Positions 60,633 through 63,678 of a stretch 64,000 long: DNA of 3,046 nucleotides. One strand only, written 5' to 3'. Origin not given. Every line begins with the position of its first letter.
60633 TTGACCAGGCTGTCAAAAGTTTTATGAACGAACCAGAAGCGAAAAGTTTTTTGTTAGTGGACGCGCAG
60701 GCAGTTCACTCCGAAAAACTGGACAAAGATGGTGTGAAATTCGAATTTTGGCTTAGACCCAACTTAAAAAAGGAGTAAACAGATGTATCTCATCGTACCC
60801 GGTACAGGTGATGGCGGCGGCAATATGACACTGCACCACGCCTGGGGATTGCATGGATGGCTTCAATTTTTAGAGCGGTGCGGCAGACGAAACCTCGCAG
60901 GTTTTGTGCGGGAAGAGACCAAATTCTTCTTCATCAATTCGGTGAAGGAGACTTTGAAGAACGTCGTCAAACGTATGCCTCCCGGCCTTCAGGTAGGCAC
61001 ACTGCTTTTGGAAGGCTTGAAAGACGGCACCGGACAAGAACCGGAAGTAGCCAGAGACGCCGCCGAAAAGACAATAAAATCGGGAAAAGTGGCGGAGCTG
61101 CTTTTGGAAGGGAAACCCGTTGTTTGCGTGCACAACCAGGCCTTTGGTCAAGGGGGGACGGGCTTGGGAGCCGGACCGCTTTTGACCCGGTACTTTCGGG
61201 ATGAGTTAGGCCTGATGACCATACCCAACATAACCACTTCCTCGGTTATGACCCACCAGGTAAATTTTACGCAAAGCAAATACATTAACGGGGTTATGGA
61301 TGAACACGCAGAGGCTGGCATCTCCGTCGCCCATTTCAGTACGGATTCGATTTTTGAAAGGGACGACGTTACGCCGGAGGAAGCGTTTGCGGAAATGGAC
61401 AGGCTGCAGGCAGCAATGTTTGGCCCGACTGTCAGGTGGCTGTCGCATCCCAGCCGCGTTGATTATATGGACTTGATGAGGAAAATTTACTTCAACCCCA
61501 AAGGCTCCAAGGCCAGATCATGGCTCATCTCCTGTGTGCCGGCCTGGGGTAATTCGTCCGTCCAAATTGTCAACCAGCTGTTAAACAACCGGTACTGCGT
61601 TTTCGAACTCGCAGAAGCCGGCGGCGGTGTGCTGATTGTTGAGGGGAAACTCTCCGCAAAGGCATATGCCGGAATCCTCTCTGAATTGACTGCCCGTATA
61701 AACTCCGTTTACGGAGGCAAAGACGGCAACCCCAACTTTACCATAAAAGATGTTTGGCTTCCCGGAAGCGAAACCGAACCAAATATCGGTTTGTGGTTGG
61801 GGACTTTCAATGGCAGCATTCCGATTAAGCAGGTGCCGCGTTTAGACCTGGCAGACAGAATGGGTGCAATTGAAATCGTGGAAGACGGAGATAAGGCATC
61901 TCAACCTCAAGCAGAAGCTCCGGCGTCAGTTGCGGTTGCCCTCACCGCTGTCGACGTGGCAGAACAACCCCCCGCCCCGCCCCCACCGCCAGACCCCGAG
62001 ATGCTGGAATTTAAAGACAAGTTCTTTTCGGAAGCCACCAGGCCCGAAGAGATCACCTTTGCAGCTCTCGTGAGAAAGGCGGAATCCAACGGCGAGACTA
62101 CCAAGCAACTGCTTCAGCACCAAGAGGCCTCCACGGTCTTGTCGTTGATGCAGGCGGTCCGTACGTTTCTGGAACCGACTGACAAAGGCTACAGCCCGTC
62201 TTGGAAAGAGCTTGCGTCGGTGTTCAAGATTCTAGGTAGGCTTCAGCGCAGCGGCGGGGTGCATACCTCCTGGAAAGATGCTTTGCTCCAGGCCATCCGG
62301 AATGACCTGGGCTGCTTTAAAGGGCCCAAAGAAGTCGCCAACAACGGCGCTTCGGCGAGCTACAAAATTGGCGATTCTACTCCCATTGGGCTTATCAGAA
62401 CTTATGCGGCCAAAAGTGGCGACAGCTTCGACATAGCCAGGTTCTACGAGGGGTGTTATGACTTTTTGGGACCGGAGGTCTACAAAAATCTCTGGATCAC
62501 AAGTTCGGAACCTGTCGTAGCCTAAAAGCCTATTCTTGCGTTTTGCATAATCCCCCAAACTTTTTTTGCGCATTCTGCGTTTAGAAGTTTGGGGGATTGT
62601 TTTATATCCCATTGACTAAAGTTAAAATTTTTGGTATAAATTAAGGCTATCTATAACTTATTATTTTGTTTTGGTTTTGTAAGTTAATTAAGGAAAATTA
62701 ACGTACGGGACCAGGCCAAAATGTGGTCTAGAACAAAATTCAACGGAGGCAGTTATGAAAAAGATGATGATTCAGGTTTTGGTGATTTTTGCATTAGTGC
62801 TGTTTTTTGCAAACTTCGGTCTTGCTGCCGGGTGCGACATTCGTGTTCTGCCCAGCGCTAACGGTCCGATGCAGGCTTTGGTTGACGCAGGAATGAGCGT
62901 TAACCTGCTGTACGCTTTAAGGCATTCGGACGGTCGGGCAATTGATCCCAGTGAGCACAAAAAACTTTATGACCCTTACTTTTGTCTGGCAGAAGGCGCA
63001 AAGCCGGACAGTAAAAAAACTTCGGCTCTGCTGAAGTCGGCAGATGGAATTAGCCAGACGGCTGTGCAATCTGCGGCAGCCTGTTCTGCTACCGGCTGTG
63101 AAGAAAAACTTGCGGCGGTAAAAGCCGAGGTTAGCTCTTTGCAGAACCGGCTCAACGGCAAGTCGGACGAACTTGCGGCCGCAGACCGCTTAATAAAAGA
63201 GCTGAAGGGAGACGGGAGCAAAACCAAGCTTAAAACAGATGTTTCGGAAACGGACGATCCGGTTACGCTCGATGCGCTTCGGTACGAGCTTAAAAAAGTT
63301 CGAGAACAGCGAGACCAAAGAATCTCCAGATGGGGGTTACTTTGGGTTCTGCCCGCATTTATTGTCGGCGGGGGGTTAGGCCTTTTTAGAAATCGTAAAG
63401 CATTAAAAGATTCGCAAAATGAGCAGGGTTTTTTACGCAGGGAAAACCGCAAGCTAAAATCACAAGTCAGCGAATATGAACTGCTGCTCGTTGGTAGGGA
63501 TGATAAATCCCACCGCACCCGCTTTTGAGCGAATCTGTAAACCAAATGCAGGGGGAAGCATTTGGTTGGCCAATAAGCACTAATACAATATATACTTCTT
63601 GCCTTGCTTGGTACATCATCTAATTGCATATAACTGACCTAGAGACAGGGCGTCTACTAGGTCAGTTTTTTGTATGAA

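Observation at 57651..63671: G+C-richer island of four co-directional genes for secreted/membrane proteins of unknown function, framed by a perfect consensus promoter and terminators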

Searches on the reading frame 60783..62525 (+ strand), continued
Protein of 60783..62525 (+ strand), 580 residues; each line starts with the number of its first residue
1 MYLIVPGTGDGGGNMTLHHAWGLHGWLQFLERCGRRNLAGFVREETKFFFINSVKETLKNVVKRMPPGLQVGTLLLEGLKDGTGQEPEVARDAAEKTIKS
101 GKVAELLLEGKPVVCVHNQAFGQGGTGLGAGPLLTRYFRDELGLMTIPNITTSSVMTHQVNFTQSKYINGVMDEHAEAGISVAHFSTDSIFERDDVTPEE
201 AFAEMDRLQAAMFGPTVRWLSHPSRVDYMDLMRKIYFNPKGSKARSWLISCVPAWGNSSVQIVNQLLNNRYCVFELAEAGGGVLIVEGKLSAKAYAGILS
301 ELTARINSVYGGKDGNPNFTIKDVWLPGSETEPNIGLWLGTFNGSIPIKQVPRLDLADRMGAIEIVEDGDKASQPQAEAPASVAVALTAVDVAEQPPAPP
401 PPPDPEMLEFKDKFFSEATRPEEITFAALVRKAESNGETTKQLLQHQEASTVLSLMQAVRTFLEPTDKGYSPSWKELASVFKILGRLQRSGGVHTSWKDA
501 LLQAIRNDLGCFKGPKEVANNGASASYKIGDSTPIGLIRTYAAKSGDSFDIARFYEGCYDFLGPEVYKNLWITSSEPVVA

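Call 100: search_protein_families(library=pfam, alignment_id=A2, max_evalue=0.01)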
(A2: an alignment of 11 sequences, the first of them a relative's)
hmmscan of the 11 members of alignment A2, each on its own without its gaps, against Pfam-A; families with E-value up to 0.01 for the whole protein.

A. member 1, P0001 (580 aa): 1 family
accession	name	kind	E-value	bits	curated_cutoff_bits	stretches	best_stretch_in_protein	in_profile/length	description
PF00091.31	Tubulin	-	0.0032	18.2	33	0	11-166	9-164/190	Tubulin/FtsZ family, GTPase domain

B. families by the number of members that match (of 11 scanned): 2 families
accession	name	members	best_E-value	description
PF00091.31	Tubulin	9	1.5e-15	Tubulin/FtsZ family, GTPase domain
PF13809.12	Tubulin_2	1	0.00029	Tubulin like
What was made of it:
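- On FtsZ/tubulin superfamily: 9 of 11 members hit PF00091, best 1.5e-15 (call 100).
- On FtsZl1 (Tubulin_2, PF13809): PF13809 is matched by only 1 of 11 members, at 3e-4, and not by P3 (call 100).
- Closest known: Bacterial FtsZ. Different: No member of the family matches FtsZ_C in Pfam (call 100).
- Closest known: FtsZl1 and FtsZl2 families. Different: P3 matches PF00091, not PF13809 (call 100), and keeps T7 and the C-terminal subdomain.
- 9 of 11 members match PF00091, best 1.5e-15 (call 100). The family is of the PF00091 type, not Tubulin_2 (call 100).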

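Call 109: find_related_loci(query=A1, collection=metagenome_contigs, flank=10000)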
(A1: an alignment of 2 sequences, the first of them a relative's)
Query A1 (580 aa) in metagenome_contigs; peptide patterns used: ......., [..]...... (x = any residue, [..] = any of these).
599 stretches matched a pattern, but none encodes a relative of the query by tblastn (E <= 1e-3).

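Call 111: find_related_loci(query=A11, collection=metagenome_contigs, flank=10000)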
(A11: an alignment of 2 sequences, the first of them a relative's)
Query A11 (614 aa) in metagenome_contigs; peptide patterns used: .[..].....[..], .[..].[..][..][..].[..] (x = any residue, [..] = any of these).
433 stretches matched a pattern; 1 encode a relative of the query (tblastn E <= 1e-3); 1 distinct loci.
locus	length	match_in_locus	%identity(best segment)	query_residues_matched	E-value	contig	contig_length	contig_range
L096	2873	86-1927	100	1-614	0e+0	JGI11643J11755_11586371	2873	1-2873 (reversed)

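Call 112: find_related_loci(query=A1, collection=viral_contigs, flank=10000)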
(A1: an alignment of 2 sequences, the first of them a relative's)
Query A1 (580 aa) in viral_contigs; peptide patterns used: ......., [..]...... (x = any residue, [..] = any of these).
129 stretches matched a pattern, but none encodes a relative of the query by tblastn (E <= 1e-3).

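Call 113: find_related_loci(query=A11, collection=viral_contigs, flank=10000)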
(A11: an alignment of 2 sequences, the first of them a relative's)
Query A11 (614 aa) in viral_contigs; peptide patterns used: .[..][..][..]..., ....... (x = any residue, [..] = any of these).
198 stretches matched a pattern, but none encodes a relative of the query by tblastn (E <= 1e-3).

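Call 114: search_dna_similar(query=window:60783-62525:+, collection=phages, mode=protein, max_evalue=0.001, max_rows=10)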
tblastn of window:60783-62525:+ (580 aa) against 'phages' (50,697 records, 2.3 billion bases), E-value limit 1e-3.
No match.

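Call 115: search_dna_similar(query=window:60783-62525:+, collection=plasmids, mode=protein, max_evalue=0.001, max_rows=10)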
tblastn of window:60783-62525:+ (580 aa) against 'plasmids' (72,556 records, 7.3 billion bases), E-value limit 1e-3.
No match.
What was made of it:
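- On TubZRC type III partition system: No relatives were found in viral contigs, phage genomes or plasmids (calls 112-115).
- Closest known: TubZ/RepX, PhuZ and CetZ. Different: P3 is not on plasmids or phages (calls 112-115).
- No relatives were found in IMG/VR, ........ phages or PLSDB plasmids (calls 112-115).
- Tried and rejected: viral_contigs, phages and plasmids gave nothing (calls 112-115).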

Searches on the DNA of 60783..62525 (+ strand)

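Call 82: search_rna_families(source=L001, start=5000, end=19000, threshold=evalue, max_evalue=1)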
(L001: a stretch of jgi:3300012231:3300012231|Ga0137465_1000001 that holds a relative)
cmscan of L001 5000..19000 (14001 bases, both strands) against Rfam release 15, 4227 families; matches with E-value up to 1: 1.
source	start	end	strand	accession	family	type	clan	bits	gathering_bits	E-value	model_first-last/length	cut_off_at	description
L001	12986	13075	-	RF03839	MIR2599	Gene; miRNA;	-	26.4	120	0.21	1-132/132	no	MIR2599 microRNA precursor family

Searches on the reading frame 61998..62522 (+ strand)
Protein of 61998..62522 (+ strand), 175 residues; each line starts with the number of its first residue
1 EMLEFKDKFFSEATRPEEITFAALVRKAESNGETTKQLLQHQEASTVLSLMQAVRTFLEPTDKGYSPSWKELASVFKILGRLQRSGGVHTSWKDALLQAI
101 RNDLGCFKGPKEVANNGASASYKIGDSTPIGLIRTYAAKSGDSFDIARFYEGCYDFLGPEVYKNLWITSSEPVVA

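Call 78: search_solved_structures(query=A6, max_evalue=1)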
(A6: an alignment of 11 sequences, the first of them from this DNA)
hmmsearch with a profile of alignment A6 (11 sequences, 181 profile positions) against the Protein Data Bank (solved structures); distinct sequences matched with E-value up to 1: 3.
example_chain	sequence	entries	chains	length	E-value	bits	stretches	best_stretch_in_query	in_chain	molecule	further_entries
6mzf_E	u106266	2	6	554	0.11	15.7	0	137-166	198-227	Protein Stu2p/Alp14p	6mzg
6mze_E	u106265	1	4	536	0.14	15.4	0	137-166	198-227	Protein Stu2p/Alp14p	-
3dmp_A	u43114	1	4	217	0.62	13.3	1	122-163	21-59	Uracil phosphoribosyltransferase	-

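Call 79: search_protein_families(library=pfam, alignment_id=A6, max_evalue=0.1)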
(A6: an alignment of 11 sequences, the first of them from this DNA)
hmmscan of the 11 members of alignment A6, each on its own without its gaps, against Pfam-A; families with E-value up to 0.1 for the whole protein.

A. member 1, seq(175 aa): 0 families

B. families by the number of members that match (of 11 scanned): 3 families
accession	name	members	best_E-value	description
PF06031.18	SERTA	1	0.039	SERTA motif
PF20637.2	ATG5_HBR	1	0.092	Autophagy protein ATG5, alpha-helical bundle region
PF04606.18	Ogr_Delta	1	0.099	Ogr/Delta-like zinc finger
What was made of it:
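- Tried and rejected: No PDB or Pfam relative by sequence (calls 78, 79).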

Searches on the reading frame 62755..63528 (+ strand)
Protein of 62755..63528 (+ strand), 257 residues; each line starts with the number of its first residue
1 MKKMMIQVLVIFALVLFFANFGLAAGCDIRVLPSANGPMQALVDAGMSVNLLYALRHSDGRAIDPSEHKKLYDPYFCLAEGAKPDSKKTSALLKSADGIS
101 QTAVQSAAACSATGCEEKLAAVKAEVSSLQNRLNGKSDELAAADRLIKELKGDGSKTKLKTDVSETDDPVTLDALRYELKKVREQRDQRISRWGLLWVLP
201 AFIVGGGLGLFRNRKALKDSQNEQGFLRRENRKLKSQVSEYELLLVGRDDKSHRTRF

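Call 4: search_protein_families(library=pfam, proteins=[window:62755-63528:+], max_evalue=1)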
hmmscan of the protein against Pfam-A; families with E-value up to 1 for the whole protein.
window:62755-63528:+ (257 aa): 7 families
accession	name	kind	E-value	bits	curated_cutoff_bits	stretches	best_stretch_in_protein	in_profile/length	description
PF20570.3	DUF6779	-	0.024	15.7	28.1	0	157-185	60-86/108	Domain of unknown function (DUF6779)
PF14362.11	DUF4407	-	0.026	14.3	31.3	1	104-191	128-212/297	Domain of unknown function (DUF4407)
PF16046.10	FAM76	-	0.082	12.8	28.5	1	117-160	217-262/298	FAM76 protein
PF16326.10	ABC_tran_CTD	-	0.2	12.3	32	0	141-193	11-64/69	ABC transporter C-terminal domain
PF08286.16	Spc24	-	0.36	11.5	25.3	0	211-246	7-42/109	Spc24 subunit of Ndc80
PF14197.11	Cep57_CLD_2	-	0.4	11.3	27.1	1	122-151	1-30/67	Centrosome localisation domain of PPC89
PF12761.13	End3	-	0.52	10.9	25.2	0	110-141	81-112/115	Actin cytoskeleton-regulatory complex protein END3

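Call 8: search_protein_families(library=ncbifam, proteins=[window:62755-63528:+], max_evalue=1)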
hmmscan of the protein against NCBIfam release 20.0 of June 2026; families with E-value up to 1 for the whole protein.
window:62755-63528:+ (257 aa): 2 families
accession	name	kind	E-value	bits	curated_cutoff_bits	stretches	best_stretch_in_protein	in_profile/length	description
NF033928.1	alph_xenorhab_A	subfamily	0.046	13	125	1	113-239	139-259/339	alpha-xenorhabdolysin family binary toxin subunit A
TIGR00744.1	ROK_glcA_fam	subfamily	0.065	12.5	260.35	1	107-208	168-261/318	ROK family glucokinase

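Call 9: search_protein_families(library=phrogs, proteins=[window:62755-63528:+], max_evalue=1)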
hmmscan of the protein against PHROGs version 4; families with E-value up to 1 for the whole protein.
window:62755-63528:+ (257 aa): 6 families
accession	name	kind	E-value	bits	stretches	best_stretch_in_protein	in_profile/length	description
phrog_5105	-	unknown function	0.033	15.3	1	98-235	14-106/159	-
phrog_1677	-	unknown function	0.044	14.4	1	84-169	173-259/287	-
phrog_8001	-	unknown function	0.053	14.8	1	214-248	34-68/111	-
phrog_1526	-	unknown function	0.14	13.6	1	138-185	36-83/89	-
phrog_194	-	head and packaging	0.18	12.5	1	90-163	23-92/335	head scaffolding protein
phrog_8369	-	other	0.93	10.5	0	121-160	96-135/192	hol-like chemotaxis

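Call 62: search_protein_families(library=padloc, proteins=[window:62755-63528:+], max_evalue=0.1)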
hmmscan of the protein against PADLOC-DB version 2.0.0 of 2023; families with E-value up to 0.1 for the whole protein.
window:62755-63528:+ (257 aa): 2 families
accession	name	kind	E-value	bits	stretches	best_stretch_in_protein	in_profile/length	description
PDLC03859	LmuB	-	0.012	12.9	1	89-245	348-458/611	-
PDLC04526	PDC-M22B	-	0.017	11.8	1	50-151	158-258/535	-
